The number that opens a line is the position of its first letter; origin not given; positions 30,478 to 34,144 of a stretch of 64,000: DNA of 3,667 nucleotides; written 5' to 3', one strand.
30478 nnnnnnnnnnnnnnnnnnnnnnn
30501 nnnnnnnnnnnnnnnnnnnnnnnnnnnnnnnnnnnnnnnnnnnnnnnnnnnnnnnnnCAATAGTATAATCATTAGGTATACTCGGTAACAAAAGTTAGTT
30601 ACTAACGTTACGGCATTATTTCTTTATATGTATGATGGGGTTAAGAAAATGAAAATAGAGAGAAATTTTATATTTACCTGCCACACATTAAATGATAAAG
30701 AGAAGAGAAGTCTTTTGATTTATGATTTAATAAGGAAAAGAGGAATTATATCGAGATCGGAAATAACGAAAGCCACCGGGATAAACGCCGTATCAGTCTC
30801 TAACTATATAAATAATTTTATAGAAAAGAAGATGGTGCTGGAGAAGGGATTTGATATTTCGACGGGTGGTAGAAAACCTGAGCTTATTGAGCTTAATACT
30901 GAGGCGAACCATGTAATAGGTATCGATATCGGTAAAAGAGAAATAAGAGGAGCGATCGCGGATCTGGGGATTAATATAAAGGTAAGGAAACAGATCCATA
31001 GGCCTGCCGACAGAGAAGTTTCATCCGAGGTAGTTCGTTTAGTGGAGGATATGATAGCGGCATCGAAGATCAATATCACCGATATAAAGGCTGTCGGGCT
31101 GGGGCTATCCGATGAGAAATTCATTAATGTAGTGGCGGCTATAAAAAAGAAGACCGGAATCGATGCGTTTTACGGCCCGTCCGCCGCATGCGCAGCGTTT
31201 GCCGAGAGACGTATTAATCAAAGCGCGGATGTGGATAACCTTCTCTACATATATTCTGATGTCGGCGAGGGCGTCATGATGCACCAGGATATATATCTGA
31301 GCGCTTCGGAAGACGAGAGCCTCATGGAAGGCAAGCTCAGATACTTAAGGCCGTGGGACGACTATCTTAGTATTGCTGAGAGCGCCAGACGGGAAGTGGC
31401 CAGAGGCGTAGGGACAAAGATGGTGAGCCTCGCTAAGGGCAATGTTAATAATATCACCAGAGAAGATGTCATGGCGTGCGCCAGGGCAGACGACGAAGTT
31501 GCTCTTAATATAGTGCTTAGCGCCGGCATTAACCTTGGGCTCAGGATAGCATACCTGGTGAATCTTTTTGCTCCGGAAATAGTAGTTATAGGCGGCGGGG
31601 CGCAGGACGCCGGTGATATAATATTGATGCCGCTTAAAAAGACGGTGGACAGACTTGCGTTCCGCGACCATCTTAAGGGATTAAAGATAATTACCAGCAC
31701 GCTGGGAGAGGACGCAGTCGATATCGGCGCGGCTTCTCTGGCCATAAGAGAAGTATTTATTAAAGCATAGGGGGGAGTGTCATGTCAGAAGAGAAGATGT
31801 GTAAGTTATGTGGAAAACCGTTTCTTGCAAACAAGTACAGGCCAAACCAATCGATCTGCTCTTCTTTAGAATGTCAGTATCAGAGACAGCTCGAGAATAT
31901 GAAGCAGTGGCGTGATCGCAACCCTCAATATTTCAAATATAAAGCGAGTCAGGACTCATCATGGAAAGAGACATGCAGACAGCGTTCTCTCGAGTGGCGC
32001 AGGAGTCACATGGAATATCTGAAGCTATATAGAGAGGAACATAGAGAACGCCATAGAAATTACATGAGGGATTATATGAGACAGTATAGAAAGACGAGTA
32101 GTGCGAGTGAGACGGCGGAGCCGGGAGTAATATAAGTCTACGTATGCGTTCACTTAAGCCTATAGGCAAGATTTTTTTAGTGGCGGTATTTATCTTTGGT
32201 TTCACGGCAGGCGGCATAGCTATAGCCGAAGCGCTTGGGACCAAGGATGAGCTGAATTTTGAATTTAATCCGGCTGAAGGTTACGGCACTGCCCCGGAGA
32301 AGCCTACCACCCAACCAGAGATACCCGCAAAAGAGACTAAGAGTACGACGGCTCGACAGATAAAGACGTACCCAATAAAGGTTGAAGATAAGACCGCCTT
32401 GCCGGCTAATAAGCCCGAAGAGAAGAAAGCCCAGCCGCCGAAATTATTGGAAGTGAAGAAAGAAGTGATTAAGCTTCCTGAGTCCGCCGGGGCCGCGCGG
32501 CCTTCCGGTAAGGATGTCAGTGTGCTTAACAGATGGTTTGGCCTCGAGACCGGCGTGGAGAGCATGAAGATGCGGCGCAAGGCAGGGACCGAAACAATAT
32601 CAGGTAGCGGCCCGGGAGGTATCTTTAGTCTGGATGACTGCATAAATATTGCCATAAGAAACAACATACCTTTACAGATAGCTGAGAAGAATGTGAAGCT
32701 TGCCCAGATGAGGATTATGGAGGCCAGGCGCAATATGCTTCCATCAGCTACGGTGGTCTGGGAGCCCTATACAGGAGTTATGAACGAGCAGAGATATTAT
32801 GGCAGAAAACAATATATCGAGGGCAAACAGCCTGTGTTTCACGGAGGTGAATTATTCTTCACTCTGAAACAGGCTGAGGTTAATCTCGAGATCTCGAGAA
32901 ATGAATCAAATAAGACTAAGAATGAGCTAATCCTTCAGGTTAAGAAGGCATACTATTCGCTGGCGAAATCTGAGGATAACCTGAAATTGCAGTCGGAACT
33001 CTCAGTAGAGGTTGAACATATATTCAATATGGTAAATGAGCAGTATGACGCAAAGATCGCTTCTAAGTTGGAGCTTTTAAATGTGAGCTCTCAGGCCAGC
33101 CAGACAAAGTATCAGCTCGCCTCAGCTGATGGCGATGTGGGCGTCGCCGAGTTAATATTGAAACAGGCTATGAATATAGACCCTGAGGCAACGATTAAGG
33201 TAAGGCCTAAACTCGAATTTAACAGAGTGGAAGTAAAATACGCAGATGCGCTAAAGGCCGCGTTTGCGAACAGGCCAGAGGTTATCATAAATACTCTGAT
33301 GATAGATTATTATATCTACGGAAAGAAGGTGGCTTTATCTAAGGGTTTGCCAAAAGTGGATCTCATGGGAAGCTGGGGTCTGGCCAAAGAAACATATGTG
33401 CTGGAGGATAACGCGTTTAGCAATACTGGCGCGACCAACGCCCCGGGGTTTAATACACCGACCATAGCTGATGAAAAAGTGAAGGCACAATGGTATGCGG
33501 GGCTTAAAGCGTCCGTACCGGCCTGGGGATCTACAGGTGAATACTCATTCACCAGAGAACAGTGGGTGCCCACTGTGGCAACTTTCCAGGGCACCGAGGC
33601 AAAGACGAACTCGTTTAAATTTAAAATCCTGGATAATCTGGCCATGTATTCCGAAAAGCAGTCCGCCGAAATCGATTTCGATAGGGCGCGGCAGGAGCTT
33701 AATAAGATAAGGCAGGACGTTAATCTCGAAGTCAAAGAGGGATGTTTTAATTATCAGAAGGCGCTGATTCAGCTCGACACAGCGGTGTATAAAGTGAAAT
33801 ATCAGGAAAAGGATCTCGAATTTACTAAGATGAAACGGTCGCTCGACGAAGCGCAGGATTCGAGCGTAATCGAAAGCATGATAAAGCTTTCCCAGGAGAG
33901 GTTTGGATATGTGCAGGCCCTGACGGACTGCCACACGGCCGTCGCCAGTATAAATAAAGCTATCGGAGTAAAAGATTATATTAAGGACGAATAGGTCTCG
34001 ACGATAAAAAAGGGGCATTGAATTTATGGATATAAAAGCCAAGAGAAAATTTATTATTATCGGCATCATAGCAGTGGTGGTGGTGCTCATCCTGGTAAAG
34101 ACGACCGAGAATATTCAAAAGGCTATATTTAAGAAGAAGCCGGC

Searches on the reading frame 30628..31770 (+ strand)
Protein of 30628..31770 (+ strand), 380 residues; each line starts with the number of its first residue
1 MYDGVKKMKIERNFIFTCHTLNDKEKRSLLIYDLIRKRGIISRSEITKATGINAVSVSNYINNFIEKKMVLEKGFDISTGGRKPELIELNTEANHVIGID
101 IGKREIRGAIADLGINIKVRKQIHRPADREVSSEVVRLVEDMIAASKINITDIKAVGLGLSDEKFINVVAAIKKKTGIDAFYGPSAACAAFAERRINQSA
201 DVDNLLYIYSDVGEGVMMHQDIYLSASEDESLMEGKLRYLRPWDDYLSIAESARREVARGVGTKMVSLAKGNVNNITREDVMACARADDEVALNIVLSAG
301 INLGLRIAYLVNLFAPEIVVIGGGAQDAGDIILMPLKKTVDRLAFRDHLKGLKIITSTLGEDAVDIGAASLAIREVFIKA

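Call 3: search_protein_families(library=pfam, proteins=[window:30628-31770:+], max_evalue=0.01)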
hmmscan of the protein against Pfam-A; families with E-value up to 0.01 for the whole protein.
window:30628-31770:+ (380 aa): 1 family
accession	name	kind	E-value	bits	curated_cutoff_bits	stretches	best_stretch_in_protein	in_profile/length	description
PF00480.26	ROK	-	6.5e-19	69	22.9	1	267-374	186-293/294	ROK family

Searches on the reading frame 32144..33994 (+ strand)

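Call 3: search_protein_families(library=pfam, proteins=[window:32144-33994:+], max_evalue=0.01)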
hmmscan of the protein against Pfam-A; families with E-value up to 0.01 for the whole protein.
window:32144-33994:+ (616 aa): 1 family
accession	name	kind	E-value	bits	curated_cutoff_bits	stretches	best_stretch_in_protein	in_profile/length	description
PF02321.23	OEP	-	1e-32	113.9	22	2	163-344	1-187/187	Outer membrane efflux protein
